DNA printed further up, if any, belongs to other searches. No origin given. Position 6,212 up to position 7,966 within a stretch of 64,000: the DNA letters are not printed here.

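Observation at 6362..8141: Fic-fold protein with a degenerate catalytic motif, plus a co-oriented small upstream ORF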

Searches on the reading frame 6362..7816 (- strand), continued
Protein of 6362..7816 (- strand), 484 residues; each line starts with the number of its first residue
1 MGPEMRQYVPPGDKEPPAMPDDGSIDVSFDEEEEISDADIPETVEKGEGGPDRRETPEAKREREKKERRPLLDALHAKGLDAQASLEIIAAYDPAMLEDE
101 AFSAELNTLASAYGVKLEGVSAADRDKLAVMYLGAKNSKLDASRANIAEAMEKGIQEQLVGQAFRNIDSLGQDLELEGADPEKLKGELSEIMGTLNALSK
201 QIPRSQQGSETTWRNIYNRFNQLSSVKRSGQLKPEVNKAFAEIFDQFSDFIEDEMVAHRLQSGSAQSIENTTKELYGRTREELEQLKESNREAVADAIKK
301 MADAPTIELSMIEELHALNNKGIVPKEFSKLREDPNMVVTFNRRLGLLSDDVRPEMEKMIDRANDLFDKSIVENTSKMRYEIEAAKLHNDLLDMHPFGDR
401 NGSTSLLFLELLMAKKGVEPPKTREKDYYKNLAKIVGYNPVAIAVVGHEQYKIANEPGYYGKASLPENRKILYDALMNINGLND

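Call 47: list_cluster_members(proteins=[P0001, P0037, P0099, P0103, P0105, P0110, P0112, P0104, P0102, P0106])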
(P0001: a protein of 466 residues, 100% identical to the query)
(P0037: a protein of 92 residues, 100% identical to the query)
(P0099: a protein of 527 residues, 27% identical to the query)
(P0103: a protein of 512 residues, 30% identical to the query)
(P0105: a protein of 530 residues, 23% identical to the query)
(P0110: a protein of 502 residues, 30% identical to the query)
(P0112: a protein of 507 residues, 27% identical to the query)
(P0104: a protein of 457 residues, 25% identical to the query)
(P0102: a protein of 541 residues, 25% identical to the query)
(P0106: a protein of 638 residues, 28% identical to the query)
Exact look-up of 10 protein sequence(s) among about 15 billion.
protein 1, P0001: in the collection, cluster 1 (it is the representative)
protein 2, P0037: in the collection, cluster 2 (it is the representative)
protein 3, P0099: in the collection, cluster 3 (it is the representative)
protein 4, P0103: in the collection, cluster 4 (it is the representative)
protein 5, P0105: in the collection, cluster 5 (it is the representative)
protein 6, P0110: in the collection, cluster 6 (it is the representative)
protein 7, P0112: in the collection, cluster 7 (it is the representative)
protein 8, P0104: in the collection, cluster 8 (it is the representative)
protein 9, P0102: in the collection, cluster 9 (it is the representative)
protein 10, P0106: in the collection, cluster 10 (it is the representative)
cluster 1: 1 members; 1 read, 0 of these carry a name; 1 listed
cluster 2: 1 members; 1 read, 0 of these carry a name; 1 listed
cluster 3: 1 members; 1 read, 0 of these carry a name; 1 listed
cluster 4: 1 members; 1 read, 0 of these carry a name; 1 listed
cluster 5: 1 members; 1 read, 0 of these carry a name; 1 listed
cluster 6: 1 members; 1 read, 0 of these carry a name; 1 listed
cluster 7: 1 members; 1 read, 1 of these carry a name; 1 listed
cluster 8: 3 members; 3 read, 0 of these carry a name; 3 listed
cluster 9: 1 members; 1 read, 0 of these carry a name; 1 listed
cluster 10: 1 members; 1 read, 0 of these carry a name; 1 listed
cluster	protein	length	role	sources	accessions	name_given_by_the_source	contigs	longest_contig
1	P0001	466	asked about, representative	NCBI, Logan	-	-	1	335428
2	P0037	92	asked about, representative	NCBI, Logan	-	-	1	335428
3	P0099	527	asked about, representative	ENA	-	-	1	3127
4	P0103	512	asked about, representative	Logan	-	-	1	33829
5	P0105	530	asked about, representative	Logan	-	-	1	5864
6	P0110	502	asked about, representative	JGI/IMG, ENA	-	-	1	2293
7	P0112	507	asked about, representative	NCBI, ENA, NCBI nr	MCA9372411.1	hypothetical protein KC726_06005 [Candidatus Woesebacteria bacterium] | hypothetical protein [Candidatus Woesebacteria bacterium]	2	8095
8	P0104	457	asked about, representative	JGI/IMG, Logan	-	-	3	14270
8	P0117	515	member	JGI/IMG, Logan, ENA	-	-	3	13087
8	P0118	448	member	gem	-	-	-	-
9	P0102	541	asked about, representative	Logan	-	-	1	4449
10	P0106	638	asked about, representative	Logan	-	-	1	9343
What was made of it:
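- Closest known: Arg-less sister family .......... Same: At least one is from a CPR lineage (P0112, Candidatus Woesebacteria, call 47); most carry no taxonomic label.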

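Call 48: find_encoding_contigs(protein=P0103, flank=5000, max_places=1)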
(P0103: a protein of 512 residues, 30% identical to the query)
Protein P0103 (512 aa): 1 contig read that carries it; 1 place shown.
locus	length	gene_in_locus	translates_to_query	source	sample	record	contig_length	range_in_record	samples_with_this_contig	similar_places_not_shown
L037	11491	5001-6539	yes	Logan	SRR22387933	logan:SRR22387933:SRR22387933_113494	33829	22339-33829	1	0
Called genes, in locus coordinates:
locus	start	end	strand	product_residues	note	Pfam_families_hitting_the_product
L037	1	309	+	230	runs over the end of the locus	PF01386:Ribosomal_L25p, PF14693:Ribosomal_TL5_C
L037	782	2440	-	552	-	-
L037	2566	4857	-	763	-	PF00133:tRNA-synt_1, PF09334:tRNA-synt_1g, PF08264:Anticodon_1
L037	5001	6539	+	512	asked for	PF02661:Fic (weak)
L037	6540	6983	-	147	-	PF01850:PIN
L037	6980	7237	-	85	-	-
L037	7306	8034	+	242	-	-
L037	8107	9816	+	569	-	PF00587:tRNA-synt_2b, PF04073:tRNA_edit, PF03129:HGTP_anticodon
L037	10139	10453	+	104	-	PF12441:CopG_antitoxin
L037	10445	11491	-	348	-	?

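Call 49: find_encoding_contigs(protein=P0104, flank=5000, max_places=1)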
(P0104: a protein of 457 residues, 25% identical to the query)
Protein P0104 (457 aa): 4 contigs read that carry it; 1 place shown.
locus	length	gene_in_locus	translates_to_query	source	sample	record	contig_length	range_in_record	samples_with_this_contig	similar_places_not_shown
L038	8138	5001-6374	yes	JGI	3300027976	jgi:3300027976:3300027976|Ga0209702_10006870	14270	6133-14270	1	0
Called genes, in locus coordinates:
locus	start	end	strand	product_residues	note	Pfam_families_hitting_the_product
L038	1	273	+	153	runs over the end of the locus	PF12732:YtxH (faint)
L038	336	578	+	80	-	-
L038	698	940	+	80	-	PF01541:GIY-YIG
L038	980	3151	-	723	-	PF26449:DUF8128, PF01935:DUF87, PF10412:TrwB_AAD_bind, PF12696:TraG-D_C (faint)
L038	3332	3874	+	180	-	-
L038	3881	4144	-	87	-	-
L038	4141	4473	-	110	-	-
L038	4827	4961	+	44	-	-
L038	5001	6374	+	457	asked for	PF02661:Fic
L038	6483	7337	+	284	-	-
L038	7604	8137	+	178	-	?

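Call 73: search_protein_families(library=pfam, alignment_id=A1, max_evalue=0.01)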
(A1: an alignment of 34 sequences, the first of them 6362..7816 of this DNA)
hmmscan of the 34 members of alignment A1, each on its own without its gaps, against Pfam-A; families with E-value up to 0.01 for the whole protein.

A. member 1, window:6362-7816:- (484 aa): 1 family
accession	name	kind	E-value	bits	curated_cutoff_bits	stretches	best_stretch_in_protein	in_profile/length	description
PF02661.23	Fic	-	3.5e-05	25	24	1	351-412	41-92/93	Fic/DOC family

B. families by the number of members that match (of 34 scanned): 6 families
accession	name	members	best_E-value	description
PF02661.23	Fic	34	3.1e-08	Fic/DOC family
PF25306.1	DUF7880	2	0.002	Domain of unknown function (DUF7880)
PF10897.14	DUF2713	1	0.00097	Protein of unknown function (DUF2713)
PF03449.20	GreA_GreB_N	1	0.0018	Transcription elongation factor, N-terminal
PF16515.11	HIP1_clath_bdg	1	0.0052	Clathrin-binding domain of Huntingtin-interacting protein 1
PF21095.3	CarD_C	1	0.0091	CarD, C-terminal domain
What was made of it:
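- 7031..7648 (-): Residues 57-262: all-helical N-terminal domain with no known family; possible target-recognition domain (inferred). No recurrent Pfam hit in 34 members other than Fic (call 73).
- Checked: All 34 aligned relatives hit Fic, best E 3.1e-8 (call 73).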

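Call 76: list_cluster_members(proteins=[P0070, P0068, P0071, P0072, P0075, P0078, P0081, P0083, P0087, P0093])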
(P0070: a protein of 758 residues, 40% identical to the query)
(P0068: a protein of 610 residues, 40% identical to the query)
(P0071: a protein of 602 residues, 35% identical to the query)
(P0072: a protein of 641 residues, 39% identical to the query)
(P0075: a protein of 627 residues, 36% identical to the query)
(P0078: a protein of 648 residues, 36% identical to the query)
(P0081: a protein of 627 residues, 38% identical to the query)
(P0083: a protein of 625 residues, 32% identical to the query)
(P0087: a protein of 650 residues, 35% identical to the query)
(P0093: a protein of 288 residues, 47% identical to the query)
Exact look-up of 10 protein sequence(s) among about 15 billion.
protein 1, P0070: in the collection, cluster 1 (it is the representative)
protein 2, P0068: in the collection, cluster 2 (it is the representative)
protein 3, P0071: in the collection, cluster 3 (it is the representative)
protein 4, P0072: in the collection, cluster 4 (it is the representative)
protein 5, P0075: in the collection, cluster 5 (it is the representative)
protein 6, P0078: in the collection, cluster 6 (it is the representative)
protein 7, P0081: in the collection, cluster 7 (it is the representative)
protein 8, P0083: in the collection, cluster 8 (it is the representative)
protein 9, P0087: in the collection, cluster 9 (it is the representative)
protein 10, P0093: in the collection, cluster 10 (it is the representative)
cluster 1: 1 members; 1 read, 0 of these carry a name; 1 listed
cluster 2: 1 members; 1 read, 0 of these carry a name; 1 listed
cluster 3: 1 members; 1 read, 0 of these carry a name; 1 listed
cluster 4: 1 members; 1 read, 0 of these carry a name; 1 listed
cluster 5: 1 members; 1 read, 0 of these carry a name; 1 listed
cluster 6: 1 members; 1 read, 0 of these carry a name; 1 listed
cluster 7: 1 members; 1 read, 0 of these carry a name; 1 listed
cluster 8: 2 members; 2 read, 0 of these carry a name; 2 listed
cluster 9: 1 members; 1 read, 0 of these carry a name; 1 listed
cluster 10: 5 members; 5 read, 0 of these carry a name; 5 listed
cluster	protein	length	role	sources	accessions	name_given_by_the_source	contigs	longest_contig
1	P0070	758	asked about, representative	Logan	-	-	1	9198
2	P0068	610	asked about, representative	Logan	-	-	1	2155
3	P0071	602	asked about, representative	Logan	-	-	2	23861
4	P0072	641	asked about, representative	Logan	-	-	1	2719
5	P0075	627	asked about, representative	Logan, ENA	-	-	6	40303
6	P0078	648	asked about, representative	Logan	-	-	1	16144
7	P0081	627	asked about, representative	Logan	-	-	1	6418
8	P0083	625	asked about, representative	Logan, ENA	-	-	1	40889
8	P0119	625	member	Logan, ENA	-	-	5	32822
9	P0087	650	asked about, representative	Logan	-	-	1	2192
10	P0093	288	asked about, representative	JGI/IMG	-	-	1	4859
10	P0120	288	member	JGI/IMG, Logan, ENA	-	-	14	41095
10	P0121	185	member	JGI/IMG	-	-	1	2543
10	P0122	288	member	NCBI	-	-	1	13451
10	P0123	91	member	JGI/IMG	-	-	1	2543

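Call 77: find_encoding_contigs(protein=P0075, flank=6000, max_places=2)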
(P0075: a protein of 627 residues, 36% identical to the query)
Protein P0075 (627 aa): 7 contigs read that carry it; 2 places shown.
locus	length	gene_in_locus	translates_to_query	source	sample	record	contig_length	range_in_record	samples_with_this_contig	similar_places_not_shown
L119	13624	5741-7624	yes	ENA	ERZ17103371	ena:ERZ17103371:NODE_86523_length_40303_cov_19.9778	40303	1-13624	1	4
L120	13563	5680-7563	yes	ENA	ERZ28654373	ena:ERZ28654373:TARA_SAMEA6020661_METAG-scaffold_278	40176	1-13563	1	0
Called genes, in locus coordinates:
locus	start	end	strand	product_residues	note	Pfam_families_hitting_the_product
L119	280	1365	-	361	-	PF00285:Citrate_synt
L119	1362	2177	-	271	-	PF13714:PEP_mutase, PF00463:ICL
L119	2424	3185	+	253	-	PF00378:ECH_1, PF16113:ECH_2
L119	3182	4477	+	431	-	PF02737:3HCDH_N, PF00725:3HCDH (weak)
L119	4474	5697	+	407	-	PF02803:Thiolase_C, PF22691:Thiolase_C_1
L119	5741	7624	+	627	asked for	-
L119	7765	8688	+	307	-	PF27087:LRR_TMOD-LMOD (faint), PF13516:LRR_6 (faint)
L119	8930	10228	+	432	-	PF02737:3HCDH_N (weak), PF03446:NAD_binding_2 (weak), PF03721:UDPG_MGDP_dh_N, PF00984:UDPG_MGDP_dh, PF03720:UDPG_MGDP_dh_C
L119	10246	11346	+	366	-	PF00155:Aminotran_1_2, PF00266:Aminotran_5 (weak), PF01041:DegT_DnrJ_EryC1, PF01212:Beta_elim_lyase (weak), PF01053:Cys_Met_Meta_PP (weak)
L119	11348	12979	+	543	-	PF01408:GFO_IDH_MocA, PF02894:GFO_IDH_MocA_C (weak), PF22725:GFO_IDH_MocA_C3, PF25084:LbH_EIF2B (faint), PF25087:GMPPB_C (faint), PF00132:Hexapep (weak), PF14602:Hexapep_2 (faint)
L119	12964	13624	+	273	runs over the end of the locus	PF00535:Glycos_transf_2, PF10111:Glyco_tranf_2_2 (weak), PF13641:Glyco_tranf_2_3, PF13632:Glyco_trans_2_3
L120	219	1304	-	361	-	PF00285:Citrate_synt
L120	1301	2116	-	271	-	PF13714:PEP_mutase, PF00463:ICL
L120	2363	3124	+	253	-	PF00378:ECH_1, PF16113:ECH_2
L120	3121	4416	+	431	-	PF02737:3HCDH_N, PF00725:3HCDH (weak)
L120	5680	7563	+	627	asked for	-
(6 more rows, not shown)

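Call 79: find_homologous_proteins(query=P0075, max_evalue=1e-10)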
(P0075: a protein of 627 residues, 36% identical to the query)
Query P0075 (627 aa): 1 proteins with E <= 1e-10 among 8000 candidates.
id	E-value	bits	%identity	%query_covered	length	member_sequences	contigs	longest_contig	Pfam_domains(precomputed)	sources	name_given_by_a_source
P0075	0.0e+0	1376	100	100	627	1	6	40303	-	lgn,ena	-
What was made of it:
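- Tried and rejected: Taxonomic labels for the long-form clade: the homology search returned only the query (call 79).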
